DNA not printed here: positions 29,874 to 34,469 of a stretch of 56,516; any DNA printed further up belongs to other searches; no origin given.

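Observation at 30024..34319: Giant single-polypeptide activase-dehydratase-like (ATP-driven low-potential Fe-S) machine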

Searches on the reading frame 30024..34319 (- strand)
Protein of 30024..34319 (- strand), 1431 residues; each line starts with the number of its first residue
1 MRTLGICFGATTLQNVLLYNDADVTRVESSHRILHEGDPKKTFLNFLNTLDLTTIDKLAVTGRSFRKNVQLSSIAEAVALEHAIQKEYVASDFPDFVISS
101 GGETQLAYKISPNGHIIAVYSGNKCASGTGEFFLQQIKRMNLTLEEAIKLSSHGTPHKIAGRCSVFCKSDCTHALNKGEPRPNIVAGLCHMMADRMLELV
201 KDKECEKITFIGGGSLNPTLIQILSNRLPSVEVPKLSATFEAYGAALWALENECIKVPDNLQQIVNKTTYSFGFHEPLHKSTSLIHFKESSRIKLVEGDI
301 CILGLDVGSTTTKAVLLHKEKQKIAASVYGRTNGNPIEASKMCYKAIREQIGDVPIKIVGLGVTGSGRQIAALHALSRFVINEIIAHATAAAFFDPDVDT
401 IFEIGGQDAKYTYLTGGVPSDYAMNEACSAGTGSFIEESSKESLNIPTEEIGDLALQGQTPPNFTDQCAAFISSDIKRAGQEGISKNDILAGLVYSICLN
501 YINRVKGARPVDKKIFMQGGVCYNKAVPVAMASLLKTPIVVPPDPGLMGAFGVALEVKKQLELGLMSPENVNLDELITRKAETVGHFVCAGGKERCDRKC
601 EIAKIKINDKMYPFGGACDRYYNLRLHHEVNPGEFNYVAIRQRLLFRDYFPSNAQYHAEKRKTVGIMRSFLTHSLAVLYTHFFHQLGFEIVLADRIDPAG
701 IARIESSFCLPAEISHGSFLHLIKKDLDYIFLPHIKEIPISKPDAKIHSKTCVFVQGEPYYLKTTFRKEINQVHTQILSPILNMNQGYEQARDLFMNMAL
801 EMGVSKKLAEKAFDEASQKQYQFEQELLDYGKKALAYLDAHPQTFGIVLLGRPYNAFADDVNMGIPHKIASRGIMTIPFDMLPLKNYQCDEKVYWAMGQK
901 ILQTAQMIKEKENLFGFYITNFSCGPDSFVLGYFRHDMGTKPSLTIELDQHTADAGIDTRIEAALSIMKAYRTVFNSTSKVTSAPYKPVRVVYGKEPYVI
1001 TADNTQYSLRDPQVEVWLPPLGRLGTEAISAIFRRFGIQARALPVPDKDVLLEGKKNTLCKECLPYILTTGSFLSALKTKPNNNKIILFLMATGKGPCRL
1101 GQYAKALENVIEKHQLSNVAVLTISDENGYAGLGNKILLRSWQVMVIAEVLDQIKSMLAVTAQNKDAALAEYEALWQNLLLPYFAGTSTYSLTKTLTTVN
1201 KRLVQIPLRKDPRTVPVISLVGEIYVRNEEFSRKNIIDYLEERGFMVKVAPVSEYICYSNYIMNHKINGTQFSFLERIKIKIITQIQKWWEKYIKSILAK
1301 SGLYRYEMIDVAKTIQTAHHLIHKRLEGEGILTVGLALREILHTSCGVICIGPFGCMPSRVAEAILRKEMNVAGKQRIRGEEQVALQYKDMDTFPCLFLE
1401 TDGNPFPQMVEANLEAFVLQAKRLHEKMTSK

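Call 4: search_protein_families(library=pfam, proteins=[window:30024-34319:-], max_evalue=0.01)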
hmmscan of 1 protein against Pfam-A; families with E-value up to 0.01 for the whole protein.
window:30024-34319:- (1431 aa): 4 families
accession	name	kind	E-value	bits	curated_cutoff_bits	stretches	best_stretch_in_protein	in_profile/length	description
PF01869.26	BcrAD_BadFG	-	1.3e-56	192.6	31.5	2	303-555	1-269/271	BadF/BadG/BcrA/BcrD ATPase family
PF09989.15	DUF2229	-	3.5e-49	167.8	29.4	1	663-882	1-218/218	CoA enzyme activase uncharacterised domain (DUF2229)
PF02782.22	FGGY_C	-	1.8e-08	34.8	27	1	458-555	97-192/198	FGGY family of carbohydrate kinases, C-terminal domain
PF22716.1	SNaCT11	-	0.0015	19.3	27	1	1220-1323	61-159/164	Short NACHT-associated C-Terminal domain, family 11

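Call 5: search_protein_families(library=ncbifam, proteins=[window:30024-34319:-], max_evalue=0.01)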
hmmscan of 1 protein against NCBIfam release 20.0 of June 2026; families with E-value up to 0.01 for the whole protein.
window:30024-34319:- (1431 aa): 8 families
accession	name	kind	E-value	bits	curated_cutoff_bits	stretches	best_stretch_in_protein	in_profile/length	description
TIGR00241.1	CoA_E_activ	domain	1.4e-68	231.2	125.4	2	302-555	2-247/248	acyl-CoA dehydratase activase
TIGR03286.1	methan_mark_15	hypoth_equivalog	2.4e-35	122.3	455.75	2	302-555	146-399/404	methanogenesis marker 15 protein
TIGR02259.1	benz_CoA_red_A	equivalog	6.4e-30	104.3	578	2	365-535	235-405/432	benzoyl-CoA reductase subunit A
TIGR03192.1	benz_CoA_bzdQ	equivalog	1.2e-26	93.9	380.2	2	298-553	30-282/293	benzoyl-CoA reductase, bzd-type, subunit Q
TIGR02261.1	benz_CoA_red_D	equivalog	3.6e-25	88.6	312.85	2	304-533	5-233/262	benzoyl-CoA reductase subunit D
TIGR01312.1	XylB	equivalog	0.00062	18.4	380.25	0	185-267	369-454/481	xylulokinase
NF007149.0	PRK09585.3-4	equivalog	0.0032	16.3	616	0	183-255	294-374/399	anhydro-N-acetylmuramic acid kinase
NF007151.0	PRK09585.3-6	equivalog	0.0036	16.1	599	0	199-233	312-346/396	anhydro-N-acetylmuramic acid kinase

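Call 7: search_solved_structures(query=window:30024-34319:-, max_evalue=0.01)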
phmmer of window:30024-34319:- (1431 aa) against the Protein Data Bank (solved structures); distinct sequences matched with E-value up to 0.01: 5.
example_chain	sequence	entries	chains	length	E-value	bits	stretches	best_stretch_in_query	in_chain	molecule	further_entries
4eht_A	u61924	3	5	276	3.2e-28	100.9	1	302-557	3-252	Activator of 2-hydroxyisocaproyl-CoA dehydratase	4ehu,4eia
1hux_A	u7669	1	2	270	1.4e-25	92.2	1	300-560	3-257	ACTIVATOR OF (R)-2-HYDROXYGLUTARYL-COA DEHYDRATASE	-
9gai_D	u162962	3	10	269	4.4e-25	90.5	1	304-566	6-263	3-methylbenzoyl-CoA reductase alpha subunit MbdQ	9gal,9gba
7yyl_E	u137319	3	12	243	2.8e-17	64.6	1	303-557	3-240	Putative CoA-substrate-specific enzyme activase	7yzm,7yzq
9gai_C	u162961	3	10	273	6.1e-11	43.7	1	302-523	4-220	3-methylbenzoyl-CoA reductase delta subunit MbdP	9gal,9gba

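Call 8: find_homologous_proteins(query=window:30024-34319:-, max_evalue=1e-10)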
Query window:30024-34319:- (1431 aa): 7904 proteins with E <= 1e-10 among 8000 candidates; the best 120 are listed.
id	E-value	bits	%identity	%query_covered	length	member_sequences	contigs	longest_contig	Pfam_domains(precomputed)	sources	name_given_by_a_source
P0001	0.0e+0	2511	75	100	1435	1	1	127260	PF01869.27,PF02782.23,PF09989.16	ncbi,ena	-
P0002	0.0e+0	2449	74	100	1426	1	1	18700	PF01869.27,PF09989.16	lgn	-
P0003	0.0e+0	2352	71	100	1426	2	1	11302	PF01869.27,PF02782.23,PF09989.16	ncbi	-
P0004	0.0e+0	2325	70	100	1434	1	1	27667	PF01869.27,PF02782.23,PF09989.16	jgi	jgi:predicted CoA-substrate-specific enzyme activase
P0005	0.0e+0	2325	69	100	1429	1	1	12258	PF01869.27,PF02782.23,PF09989.16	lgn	-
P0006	0.0e+0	2301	69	100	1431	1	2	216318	PF01869.27,PF02782.23,PF09989.16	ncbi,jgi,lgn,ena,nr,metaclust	ncbi:MAG: hypothetical protein AMJ43_02560 [Coxiella sp. DG_40]|nr:MAG: hypothetical protein AMJ43_0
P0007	0.0e+0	2265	68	100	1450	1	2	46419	PF01869.27,PF02782.23,PF09989.16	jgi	jgi:predicted CoA-substrate-specific enzyme activase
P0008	0.0e+0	2171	65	100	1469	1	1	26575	PF01869.27,PF09989.16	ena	-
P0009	0.0e+0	2139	65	100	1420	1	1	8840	PF01869.27,PF09989.16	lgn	-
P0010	0.0e+0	2108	63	100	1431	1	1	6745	PF01869.27,PF09989.16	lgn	-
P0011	0.0e+0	2066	62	100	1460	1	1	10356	PF01869.27,PF09989.16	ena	-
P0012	0.0e+0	2062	62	100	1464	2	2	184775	PF01869.27,PF09989.16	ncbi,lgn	ncbi:MAG: acyl-CoA dehydratase activase [Chitinispirillaceae bacterium]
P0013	0.0e+0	2058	62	100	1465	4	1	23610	PF01869.27,PF09989.16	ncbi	ncbi:MAG: acyl-CoA dehydratase activase [Chitinispirillaceae bacterium]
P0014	0.0e+0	2033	61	100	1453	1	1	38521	PF01869.27,PF09989.16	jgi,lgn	jgi:predicted CoA-substrate-specific enzyme activase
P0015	0.0e+0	2027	61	100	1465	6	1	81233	PF01869.27,PF02782.23,PF09989.16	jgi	jgi:predicted CoA-substrate-specific enzyme activase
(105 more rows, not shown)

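Call 10: find_related_loci(query=window:30024-34319:-, collection=genome_contigs, flank=8000)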
Query window:30024-34319:- (1431 aa) in genome_contigs; peptide patterns used: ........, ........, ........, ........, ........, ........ (x = any residue, [..] = any of these).
600 stretches matched a pattern (row limit reached: there are more); 591 encode a relative of the query (tblastn E <= 1e-3); the best 80 are kept; 80 distinct loci.
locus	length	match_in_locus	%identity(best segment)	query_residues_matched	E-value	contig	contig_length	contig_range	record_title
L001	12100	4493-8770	61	1-1428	0e+0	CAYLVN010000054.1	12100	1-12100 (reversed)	MAG TPA_asm: uncultured Fibrobacter sp. isolate SRP192927_co6_750 genome assembly, contig: NODE_13112_length_12100_cov_3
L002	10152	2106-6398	59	1-1431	0e+0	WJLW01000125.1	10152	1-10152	MAG: Chitinivibrionales bacterium isolate Bin_355 k141_4522624, whole genome shotgun sequence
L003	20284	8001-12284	57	1-1431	0e+0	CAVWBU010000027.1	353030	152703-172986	MAG: uncultured Fibrobacterota bacterium isolate MFD03726.bin.1.27 genome assembly, contig: contig_18792, whole genome s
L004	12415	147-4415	57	1-1425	0e+0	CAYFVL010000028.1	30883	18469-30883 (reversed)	MAG TPA_asm: uncultured Fibrobacterota bacterium isolate ERP107533_co1_170 genome assembly, contig: NODE_698_length_3088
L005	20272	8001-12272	56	1-1428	0e+0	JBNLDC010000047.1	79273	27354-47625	MAG: Chitinispirillaceae bacterium isolate C1C2.bin.6.orig k141_1606614, whole genome shotgun sequence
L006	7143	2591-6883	56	1-1428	0e+0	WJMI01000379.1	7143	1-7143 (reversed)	MAG: Chitinivibrionales bacterium isolate RBin_290 k141_4308105, whole genome shotgun sequence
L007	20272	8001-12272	56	2-1428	0e+0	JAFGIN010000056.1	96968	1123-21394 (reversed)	MAG: Chitinispirillaceae bacterium isolate Zod_Metabat.210 k87_3625632, whole genome shotgun sequence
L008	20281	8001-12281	57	1-1431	0e+0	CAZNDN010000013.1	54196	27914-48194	MAG TPA_asm: uncultured Fibrobacterota bacterium isolate binchicken_co17_439 genome assembly, contig: NODE_1860_length_5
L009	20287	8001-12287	55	1-1430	0e+0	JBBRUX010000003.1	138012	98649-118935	MAG: Chitinivibrionales bacterium isolate La3_metabat2.045 La3_metabat2.045_K_2430329_L_138012_cov_15.4304, whole genome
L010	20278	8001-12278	59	1-1428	0e+0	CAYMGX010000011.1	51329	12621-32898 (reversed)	MAG TPA_asm: uncultured Fibrobacter sp. isolate SRP294416_co1_262 genome assembly, contig: NODE_915_length_51329_cov_13.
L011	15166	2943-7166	49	1-1428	0e+0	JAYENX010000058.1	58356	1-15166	MAG: Nanoarchaeota archaeon isolate MAG044 MAG044_58, whole genome shotgun sequence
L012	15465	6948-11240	59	1-1429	0e+0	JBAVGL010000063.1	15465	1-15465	MAG: Chitinivibrionales bacterium isolate MFD06947_ilm_asm_bin9 k127_42211, whole genome shotgun sequence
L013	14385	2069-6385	47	1-1428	0e+0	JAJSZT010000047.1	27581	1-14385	MAG: Deltaproteobacteria bacterium isolate CR9063A Ga0402054_081, whole genome shotgun sequence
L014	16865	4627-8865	48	1-1430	0e+0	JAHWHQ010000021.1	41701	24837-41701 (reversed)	MAG: Candidatus Woesearchaeota archaeon isolate MP5_5_87 k127_16464047, whole genome shotgun sequence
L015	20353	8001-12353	47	1-1430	0e+0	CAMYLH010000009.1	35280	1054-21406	MAG: uncultured Desulfobacterales bacterium isolate FCS_M_Desulfobacterota_02 genome assembly, contig: scaffold_3571, wh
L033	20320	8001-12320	47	3-1430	0e+0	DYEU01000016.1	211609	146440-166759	MAG TPA_asm: Desulfatibacillum sp. isolate Tomsk_70_44 Tomsk_k141_38357, whole genome shotgun sequence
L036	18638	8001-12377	46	1-1431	0e+0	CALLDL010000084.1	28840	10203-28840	MAG: uncultured Desulfobacterales bacterium isolate N2_Bin_METABAT__2_1 genome assembly, contig: c_000003207786, whole g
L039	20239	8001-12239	48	3-1431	0e+0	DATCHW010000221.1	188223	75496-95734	MAG TPA_asm: Ignavibacteria bacterium isolate SMAG_U7843 k141_689018, whole genome shotgun sequence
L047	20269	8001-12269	46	3-1431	0e+0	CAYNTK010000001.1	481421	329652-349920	MAG TPA_asm: uncultured Ignavibacteriaceae bacterium isolate SRP278314_co2_258 genome assembly, contig: NODE_9_length_48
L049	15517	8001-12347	47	4-1431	0e+0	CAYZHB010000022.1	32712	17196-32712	MAG TPA_asm: uncultured Desulfobacterales bacterium isolate SRP141376_co1_319 genome assembly, contig: NODE_3138_length_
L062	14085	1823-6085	46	1-1431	0e+0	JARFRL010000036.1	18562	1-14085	MAG: Pontiella desulfatans isolate MAG_Ve_Sed_49 k141_4079193, whole genome shotgun sequence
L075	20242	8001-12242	46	3-1431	0e+0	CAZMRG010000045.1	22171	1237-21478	MAG TPA_asm: uncultured Ignavibacteriales bacterium isolate binchicken_co54_475 genome assembly, contig: NODE_4098_lengt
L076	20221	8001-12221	47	3-1431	0e+0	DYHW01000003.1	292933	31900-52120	MAG TPA_asm: Melioribacter sp. isolate DR5_37_169 Afr_mines_DR5_3_length_292933_cov_70_591605, whole genome shotgun sequ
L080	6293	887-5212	45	1-1431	0e+0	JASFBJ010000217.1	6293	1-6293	MAG: Desulfobacterales bacterium isolate GB_4872_bin42 NODE_2095_length_6293_cov_8.777974, whole genome shotgun sequence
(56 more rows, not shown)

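Call 21: find_encoding_contigs(protein=P0001, flank=8000, max_places=2)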
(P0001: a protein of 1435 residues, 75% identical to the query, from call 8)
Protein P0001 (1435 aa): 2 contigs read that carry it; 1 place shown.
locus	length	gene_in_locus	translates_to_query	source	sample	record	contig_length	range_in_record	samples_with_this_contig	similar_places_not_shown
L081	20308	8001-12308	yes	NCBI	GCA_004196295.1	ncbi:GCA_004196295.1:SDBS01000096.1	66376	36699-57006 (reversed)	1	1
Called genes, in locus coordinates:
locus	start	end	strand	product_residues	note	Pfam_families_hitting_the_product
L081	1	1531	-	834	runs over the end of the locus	PF04453:LptD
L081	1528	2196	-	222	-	PF02230:Abhydrolase_2, PF03959:FSH1, PF12146:Hydrolase_4 (faint)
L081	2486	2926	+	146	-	PF21157:DksA_N, PF01258:zf-dskA_traR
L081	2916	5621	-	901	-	PF00690:Cation_ATPase_N, PF00122:E1-E2_ATPase, PF00702:Hydrolase, PF13246:Cation_ATPase, PF12710:HAD (weak), PF08282:Hydrolase_3 (faint), PF00689:Cation_ATPase_C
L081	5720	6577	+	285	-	PF00140:Sigma70_r1_2 (weak), PF04542:Sigma70_r2, PF04545:Sigma70_r4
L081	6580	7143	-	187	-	PF01871:AMMECR1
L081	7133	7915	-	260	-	PF01875:Memo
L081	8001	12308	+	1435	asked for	PF01869:BcrAD_BadFG, PF02782:FGGY_C (faint), PF01869:BcrAD_BadFG, PF09989:DUF2229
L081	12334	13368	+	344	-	PF04055:Radical_SAM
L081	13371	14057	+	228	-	-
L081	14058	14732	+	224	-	PF02390:Methyltransf_4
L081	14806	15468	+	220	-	PF02527:GidB, PF05175:MTS (weak), PF13847:Methyltransf_31, PF13649:Methyltransf_25 (weak)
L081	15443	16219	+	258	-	PF00142:Fer4_NifH (weak), PF01656:CbiA, PF02374:ArsA_ATPase (weak), PF06564:CBP_BcsQ, PF09140:MipZ, PF10609:ParA, PF13614:AAA_31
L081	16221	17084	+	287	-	PF02195:ParB_N, PF17762:HTH_ParB, PF23552:ParB_C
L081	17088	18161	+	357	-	PF03033:Glyco_transf_28, PF04101:Glyco_tran_28_C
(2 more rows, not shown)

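Call 22: find_encoding_contigs(protein=P0006, flank=8000, max_places=2)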
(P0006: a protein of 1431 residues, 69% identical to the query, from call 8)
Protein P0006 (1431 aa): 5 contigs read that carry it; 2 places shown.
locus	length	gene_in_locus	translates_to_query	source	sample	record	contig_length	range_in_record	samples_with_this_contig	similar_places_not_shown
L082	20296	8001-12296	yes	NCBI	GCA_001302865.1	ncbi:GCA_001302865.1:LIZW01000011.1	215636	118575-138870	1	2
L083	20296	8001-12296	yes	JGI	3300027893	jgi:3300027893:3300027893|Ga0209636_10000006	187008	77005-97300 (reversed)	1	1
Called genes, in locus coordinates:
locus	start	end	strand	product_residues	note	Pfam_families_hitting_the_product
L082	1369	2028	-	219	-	PF00702:Hydrolase, PF12710:HAD (weak), PF13419:HAD_2, PF13242:Hydrolase_like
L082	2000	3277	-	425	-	PF02403:Seryl_tRNA_N, PF00587:tRNA-synt_2b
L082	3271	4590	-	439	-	PF05496:RuvB_N, PF13191:AAA_16 (faint), PF01078:Mg_chelatase (faint), PF00004:AAA, PF07728:AAA_5 (weak), PF13173:AAA_14 (weak), PF16193:AAA_assoc_2, PF12002:MgsA_C, +2 more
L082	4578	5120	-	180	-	-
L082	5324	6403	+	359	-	PF00478:IMPDH (faint), PF03060:NMO, PF01180:DHO_dh (weak)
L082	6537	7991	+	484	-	PF00171:Aldedh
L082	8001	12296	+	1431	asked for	PF01869:BcrAD_BadFG, PF02782:FGGY_C (faint), PF01869:BcrAD_BadFG, PF09989:DUF2229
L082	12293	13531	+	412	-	PF13535:ATP-grasp_4 (weak)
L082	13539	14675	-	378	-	PF06925:MGDG_synth, PF04101:Glyco_tran_28_C, PF00534:Glycos_transf_1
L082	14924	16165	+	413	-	-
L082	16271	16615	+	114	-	PF02675:AdoMet_dc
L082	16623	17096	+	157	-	PF01862:PvlArgDC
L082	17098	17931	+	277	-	PF17284:Spermine_synt_N, PF01564:Spermine_synth, PF13847:Methyltransf_31 (faint)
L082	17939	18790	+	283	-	PF00491:Arginase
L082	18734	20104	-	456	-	PF12912:N_NLPC_P60, PF12913:SH3_6, PF12914:SH3_7, PF00877:NLPC_P60 (faint)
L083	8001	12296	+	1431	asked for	PF01869:BcrAD_BadFG, PF02782:FGGY_C (faint), PF01869:BcrAD_BadFG, PF09989:DUF2229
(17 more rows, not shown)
